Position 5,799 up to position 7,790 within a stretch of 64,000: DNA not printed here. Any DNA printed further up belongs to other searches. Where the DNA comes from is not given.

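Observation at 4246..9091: radC-targeted islet encoding a histidine decarboxylase and two peptidases: a possible peptide-to-histamine module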

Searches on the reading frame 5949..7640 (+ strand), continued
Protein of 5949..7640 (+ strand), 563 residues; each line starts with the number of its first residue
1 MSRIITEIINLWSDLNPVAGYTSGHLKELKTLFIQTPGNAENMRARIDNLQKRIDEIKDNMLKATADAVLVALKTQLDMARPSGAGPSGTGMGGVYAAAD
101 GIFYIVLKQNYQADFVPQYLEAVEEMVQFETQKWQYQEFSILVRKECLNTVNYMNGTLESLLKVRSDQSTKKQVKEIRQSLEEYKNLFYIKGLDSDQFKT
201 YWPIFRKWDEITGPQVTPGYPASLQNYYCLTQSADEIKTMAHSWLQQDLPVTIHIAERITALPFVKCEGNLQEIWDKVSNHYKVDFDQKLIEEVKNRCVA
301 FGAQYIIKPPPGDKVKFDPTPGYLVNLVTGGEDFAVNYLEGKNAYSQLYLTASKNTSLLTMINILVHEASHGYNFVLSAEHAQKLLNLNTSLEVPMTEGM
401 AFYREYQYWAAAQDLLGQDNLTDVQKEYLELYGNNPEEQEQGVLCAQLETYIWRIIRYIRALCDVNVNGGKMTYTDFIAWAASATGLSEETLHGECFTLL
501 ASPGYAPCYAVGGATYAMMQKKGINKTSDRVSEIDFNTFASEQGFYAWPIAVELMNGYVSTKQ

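Call 54: find_encoding_contigs(protein=P0175, flank=6000, max_places=1)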
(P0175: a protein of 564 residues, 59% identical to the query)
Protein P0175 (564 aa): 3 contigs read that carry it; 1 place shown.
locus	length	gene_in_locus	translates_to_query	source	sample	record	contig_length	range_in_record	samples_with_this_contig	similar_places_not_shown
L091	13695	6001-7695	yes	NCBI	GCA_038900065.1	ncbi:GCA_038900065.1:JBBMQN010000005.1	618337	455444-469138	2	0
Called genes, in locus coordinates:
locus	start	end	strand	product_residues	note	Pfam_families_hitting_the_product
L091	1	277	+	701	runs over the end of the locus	PF04879:Molybdop_Fe4S4 (weak), PF00384:Molybdopterin, PF01568:Molydop_binding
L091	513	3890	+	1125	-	PF16694:Cytochrome_P460 (faint)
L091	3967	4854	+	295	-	-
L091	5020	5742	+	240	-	PF13302:Acetyltransf_3, PF00583:Acetyltransf_1 (weak)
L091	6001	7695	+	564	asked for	-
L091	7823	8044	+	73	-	PF00450:Peptidase_S10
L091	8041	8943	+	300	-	-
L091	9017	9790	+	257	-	-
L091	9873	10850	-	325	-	PF05661:DUF808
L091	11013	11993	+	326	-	PF00126:HTH_1, PF03466:LysR_substrate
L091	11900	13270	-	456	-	PF00206:Lyase_1, PF10397:ADSL_C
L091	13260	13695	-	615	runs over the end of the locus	PF01078:Mg_chelatase (faint), PF13555:AAA_29 (faint), PF00005:ABC_tran, PF02463:SMC_N (faint), PF13191:AAA_16 (faint), PF13304:AAA_21 (faint), PF08352:oligo_HPY, PF00005:ABC_tran, +2 more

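Call 55: find_encoding_contigs(protein=P0132, flank=6000, max_places=1)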
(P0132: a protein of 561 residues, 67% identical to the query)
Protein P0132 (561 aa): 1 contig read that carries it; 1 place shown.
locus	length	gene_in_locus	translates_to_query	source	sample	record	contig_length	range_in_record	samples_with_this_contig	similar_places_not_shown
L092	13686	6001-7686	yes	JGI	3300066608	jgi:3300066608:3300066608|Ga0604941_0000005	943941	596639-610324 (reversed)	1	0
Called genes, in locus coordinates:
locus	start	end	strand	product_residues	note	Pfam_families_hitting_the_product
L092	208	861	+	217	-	PF04542:Sigma70_r2, PF08281:Sigma70_r4_2, PF04545:Sigma70_r4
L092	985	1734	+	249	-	PF13490:zf-HC2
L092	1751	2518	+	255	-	PF13349:DUF4097 (weak)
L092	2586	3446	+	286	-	-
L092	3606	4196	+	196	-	PF22769:DCD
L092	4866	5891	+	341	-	PF02329:HDC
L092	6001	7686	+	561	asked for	-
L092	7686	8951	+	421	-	PF00450:Peptidase_S10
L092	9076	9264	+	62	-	-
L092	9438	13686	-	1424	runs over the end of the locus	PF03160:Calx-beta, PF01839:FG-GAP (faint), PF19190:BACON_2, PF13004:BACON (weak), PF13517:FG-GAP_3 (weak)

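Call 56: find_encoding_contigs(protein=P0143, flank=6000, max_places=1)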
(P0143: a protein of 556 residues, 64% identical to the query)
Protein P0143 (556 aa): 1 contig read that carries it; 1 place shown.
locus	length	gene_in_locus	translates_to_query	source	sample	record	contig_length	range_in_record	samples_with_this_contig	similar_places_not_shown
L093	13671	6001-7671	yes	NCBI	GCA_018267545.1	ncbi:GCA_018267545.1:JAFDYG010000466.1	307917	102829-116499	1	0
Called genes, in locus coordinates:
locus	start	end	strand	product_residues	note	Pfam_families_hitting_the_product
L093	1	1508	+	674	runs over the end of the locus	PF05649:Peptidase_M13_N, PF01431:Peptidase_M13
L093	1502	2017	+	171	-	PF19335:HMBD (weak), PF00581:Rhodanese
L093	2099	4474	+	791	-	PF12704:MacB_PCD, PF02687:FtsX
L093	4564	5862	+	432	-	-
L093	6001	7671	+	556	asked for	PF05960:DUF885 (weak)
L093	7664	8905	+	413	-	PF00450:Peptidase_S10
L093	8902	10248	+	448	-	PF12588:PSDC, PF02666:PS_Dcarbxylase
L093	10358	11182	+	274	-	PF00106:adh_short, PF08659:KR, PF13561:adh_short_C2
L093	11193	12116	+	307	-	PF12833:HTH_18, PF00165:HTH_AraC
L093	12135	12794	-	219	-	-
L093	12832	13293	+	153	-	PF14088:DUF4268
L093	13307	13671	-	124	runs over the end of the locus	-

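Call 57: search_protein_families(library=padloc, proteins=[window:5949-7640:+], max_evalue=0.01)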
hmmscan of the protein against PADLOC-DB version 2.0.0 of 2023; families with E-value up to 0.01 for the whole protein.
window:5949-7640:+ (563 aa): 0 families

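Call 69: search_protein_representatives(alignment_id=A3)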
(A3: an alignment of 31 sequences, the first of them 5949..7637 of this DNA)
Query: 31 sequences, 562 profile positions. Proteins with E-value up to 0.001 (for the whole library): 157; up to 1e-10: 124; up to 1e-30: 84. The best 150 are listed.
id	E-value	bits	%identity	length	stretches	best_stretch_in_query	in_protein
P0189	2.5e-250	848.5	-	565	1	2-558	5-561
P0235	8.8e-230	780.7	-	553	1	1-559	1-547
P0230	6.6e-206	701.8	-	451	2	1-295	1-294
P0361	1.1e-185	635.1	-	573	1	3-558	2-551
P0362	9.0e-180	615.6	-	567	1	4-554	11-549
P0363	1.5e-137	476.2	-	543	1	4-552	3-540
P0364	4.8e-134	464.6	-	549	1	4-555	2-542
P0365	3.8e-126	438.5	-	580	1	4-553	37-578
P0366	2.4e-124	432.6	-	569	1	5-553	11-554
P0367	2.5e-120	419.4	-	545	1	4-556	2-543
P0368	2.5e-118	412.7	-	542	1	4-553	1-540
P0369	2.3e-117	409.6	-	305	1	247-552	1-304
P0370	2.6e-114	399.4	-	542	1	5-550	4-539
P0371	6.1e-107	375.1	-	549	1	3-551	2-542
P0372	1.6e-106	373.8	-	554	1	2-554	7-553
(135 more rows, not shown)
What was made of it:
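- Closest known: DUF885. Different: A profile of this subfamily recovers just 157 clusters among 1.84 billion representatives (call 69).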

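Call 75: search_protein_families(library=pfam, proteins=[L091:5020-5742:+], max_evalue=0.01)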
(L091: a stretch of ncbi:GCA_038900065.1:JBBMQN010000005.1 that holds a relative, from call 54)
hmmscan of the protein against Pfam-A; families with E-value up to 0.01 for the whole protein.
L091:5020-5742:+ (240 aa): 2 families
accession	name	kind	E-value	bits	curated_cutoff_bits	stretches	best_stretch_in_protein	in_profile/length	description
PF13302.13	Acetyltransf_3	-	3.3e-15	57.4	25.4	1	25-165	3-138/138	Acetyltransferase (GNAT) domain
PF00583.31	Acetyltransf_1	-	9.7e-06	26.3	20.7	1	54-164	13-116/116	Acetyltransferase (GNAT) family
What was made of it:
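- A GNAT acetyltransferase precedes the DUF885-like gene in Roseibium (calls 54, 75).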
